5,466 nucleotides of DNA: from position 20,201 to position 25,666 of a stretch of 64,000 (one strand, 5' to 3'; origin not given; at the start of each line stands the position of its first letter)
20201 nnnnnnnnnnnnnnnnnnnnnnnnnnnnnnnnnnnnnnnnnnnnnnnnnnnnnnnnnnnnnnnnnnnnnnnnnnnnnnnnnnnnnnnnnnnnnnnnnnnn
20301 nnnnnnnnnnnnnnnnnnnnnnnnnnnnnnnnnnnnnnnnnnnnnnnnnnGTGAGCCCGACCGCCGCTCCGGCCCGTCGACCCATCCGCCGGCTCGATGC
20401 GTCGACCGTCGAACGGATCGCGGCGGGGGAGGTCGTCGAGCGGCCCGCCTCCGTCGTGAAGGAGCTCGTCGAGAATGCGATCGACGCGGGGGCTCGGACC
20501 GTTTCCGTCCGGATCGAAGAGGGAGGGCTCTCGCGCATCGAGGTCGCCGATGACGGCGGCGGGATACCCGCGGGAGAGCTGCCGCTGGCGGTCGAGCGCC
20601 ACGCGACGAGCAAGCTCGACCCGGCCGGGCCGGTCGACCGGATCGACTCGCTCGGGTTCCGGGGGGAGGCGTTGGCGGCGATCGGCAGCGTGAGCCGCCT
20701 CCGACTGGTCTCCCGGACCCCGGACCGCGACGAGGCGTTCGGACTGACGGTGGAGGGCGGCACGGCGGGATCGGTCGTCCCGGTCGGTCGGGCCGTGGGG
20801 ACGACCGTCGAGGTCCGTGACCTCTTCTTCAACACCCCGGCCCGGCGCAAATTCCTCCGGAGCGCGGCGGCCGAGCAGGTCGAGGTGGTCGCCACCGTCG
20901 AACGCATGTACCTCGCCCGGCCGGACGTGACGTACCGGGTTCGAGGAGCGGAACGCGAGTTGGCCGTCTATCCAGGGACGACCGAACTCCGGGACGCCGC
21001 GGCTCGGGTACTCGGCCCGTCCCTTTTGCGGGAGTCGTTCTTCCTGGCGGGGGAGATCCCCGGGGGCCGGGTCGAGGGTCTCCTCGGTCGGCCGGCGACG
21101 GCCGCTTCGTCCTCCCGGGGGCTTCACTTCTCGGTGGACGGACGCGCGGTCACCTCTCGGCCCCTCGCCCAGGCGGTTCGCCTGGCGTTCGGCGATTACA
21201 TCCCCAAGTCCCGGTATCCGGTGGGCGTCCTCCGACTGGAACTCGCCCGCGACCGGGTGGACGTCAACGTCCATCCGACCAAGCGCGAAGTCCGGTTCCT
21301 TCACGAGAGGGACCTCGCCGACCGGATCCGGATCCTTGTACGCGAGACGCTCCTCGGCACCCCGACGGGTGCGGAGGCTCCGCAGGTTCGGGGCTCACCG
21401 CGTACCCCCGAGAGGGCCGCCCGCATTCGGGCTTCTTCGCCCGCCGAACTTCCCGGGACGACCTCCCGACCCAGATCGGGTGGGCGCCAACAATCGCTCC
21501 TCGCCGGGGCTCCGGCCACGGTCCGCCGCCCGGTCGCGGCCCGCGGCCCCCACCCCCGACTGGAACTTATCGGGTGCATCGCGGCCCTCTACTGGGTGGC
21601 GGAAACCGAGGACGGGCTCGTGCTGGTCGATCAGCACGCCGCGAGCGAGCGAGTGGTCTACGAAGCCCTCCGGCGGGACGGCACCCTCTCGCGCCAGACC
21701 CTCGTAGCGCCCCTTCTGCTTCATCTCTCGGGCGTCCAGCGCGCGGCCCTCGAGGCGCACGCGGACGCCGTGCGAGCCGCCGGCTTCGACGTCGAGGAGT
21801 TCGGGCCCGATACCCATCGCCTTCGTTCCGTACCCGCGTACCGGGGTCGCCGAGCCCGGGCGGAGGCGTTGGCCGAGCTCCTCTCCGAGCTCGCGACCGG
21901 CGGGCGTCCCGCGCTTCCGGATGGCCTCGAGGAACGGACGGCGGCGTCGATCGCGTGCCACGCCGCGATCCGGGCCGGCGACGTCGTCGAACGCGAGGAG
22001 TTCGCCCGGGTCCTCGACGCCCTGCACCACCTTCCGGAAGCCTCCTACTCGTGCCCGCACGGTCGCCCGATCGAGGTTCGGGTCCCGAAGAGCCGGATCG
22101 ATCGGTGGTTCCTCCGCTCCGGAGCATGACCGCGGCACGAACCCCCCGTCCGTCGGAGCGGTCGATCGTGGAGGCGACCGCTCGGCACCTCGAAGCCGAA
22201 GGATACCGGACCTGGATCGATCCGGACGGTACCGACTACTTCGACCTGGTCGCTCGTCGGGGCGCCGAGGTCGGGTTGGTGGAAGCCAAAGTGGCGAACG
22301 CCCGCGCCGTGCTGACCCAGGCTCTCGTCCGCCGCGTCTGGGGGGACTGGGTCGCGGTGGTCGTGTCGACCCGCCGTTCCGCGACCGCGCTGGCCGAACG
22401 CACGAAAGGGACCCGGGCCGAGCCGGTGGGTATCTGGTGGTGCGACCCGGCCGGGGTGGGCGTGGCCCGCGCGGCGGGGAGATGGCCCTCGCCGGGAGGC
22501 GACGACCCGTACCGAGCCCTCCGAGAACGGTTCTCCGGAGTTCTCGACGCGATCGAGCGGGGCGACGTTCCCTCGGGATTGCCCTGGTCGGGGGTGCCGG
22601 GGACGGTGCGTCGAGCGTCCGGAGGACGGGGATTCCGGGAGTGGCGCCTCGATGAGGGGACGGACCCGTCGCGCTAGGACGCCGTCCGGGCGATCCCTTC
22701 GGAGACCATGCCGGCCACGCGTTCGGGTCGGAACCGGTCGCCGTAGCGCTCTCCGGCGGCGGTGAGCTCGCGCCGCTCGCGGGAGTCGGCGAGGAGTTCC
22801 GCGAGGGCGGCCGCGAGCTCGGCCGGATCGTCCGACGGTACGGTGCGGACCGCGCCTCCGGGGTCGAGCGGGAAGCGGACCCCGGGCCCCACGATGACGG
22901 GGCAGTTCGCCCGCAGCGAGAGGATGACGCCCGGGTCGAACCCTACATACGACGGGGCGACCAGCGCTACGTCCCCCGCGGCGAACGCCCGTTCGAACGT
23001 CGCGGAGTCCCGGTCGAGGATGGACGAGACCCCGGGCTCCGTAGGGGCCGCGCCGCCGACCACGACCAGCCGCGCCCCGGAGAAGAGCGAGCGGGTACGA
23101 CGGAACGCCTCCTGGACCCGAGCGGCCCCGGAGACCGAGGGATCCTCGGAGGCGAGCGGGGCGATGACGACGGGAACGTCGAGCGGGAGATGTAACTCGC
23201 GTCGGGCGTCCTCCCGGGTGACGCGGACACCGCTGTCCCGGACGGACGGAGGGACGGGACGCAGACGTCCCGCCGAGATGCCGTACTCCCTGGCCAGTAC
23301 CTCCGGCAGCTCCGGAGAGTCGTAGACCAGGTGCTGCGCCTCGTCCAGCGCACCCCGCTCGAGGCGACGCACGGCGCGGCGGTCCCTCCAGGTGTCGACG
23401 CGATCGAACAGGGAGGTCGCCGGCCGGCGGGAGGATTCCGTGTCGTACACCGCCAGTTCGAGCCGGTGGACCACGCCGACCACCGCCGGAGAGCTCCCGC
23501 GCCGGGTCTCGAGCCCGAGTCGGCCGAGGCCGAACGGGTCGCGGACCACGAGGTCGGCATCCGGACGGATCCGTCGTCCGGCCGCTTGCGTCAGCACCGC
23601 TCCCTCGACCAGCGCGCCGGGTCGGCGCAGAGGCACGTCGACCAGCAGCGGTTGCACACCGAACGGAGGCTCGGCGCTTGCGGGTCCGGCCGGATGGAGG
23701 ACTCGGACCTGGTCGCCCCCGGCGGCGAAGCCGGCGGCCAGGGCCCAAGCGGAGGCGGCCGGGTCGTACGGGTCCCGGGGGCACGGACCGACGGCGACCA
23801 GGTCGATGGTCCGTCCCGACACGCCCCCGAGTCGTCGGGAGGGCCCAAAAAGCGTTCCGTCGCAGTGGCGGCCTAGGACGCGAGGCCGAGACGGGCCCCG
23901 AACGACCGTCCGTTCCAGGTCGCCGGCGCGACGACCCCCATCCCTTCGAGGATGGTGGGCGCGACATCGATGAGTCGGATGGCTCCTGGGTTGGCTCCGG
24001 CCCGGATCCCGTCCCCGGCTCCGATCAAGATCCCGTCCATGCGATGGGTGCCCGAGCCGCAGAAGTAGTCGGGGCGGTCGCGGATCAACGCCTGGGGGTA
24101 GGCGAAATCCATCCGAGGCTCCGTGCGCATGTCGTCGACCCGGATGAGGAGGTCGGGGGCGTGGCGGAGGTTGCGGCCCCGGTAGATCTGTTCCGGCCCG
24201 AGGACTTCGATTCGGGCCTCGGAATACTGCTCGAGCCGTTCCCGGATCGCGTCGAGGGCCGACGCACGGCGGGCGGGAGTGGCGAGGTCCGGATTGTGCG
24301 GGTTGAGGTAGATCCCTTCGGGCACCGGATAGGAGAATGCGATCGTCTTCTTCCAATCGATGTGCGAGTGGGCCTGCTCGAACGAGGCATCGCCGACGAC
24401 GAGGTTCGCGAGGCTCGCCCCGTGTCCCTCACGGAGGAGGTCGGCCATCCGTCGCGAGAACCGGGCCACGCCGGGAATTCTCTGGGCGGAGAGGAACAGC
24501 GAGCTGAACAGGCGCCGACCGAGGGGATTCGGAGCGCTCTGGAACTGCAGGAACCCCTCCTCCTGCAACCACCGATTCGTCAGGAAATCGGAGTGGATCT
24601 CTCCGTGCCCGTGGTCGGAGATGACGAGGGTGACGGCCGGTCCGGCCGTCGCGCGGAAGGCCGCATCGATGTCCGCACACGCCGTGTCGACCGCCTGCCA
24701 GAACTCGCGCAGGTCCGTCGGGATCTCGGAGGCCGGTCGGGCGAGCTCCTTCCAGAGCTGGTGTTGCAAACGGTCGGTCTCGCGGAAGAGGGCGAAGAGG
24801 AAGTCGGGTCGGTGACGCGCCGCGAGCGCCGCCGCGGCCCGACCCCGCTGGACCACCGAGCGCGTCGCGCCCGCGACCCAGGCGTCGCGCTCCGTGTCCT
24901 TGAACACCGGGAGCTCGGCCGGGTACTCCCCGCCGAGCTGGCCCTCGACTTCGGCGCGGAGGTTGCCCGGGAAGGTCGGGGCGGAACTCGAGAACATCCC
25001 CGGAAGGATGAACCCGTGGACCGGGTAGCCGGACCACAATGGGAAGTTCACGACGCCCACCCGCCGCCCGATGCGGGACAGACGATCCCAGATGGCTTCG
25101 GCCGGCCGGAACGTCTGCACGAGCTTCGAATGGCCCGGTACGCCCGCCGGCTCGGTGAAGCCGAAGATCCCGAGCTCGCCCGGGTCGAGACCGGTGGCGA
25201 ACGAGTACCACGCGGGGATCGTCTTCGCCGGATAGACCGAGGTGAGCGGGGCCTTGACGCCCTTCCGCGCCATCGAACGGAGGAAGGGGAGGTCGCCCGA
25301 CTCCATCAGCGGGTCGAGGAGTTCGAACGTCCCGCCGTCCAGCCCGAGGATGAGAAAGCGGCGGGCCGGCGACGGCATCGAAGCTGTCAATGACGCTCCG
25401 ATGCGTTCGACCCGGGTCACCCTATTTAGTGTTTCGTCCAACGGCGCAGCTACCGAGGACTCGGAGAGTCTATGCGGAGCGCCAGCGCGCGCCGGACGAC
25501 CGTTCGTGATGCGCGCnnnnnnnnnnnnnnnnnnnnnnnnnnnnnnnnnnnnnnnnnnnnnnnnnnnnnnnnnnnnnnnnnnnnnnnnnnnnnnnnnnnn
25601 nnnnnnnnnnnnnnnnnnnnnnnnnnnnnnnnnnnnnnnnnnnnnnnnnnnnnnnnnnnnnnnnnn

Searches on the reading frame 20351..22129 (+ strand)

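Call 8: search_protein_families(library=pfam, proteins=[window:20351-22129:+])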
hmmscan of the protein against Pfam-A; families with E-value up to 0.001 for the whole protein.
window:20351-22129:+ (592 aa): 4 families
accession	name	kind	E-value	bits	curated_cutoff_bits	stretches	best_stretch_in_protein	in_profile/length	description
PF08676.16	MutL_C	-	4.3e-31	108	25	1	407-544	1-140/142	MutL C terminal dimerisation domain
PF01119.25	DNA_mis_repair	-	2.8e-26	91.9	26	1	219-334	3-118/119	DNA mismatch repair protein, C-terminal domain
PF13589.12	HATPase_c_3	-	1.9e-08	34.8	25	1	33-126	4-97/137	Histidine kinase-, DNA gyrase B-, and HSP90-like ATPase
PF02518.31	HATPase_c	-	4.5e-08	34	26.4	1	30-86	4-63/111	Histidine kinase-, DNA gyrase B-, and HSP90-like ATPase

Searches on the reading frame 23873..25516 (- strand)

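Call 54: search_protein_families(library=pfam, proteins=[window:23873-25516:-], max_evalue=0.00001)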
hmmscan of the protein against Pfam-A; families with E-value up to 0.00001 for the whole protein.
window:23873-25516:- (547 aa): 1 family
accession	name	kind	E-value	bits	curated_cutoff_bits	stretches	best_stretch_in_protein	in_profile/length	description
PF01663.27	Phosphodiest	-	2.6e-33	116.5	23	1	55-458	2-315/342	Type I phosphodiesterase / nucleotide pyrophosphatase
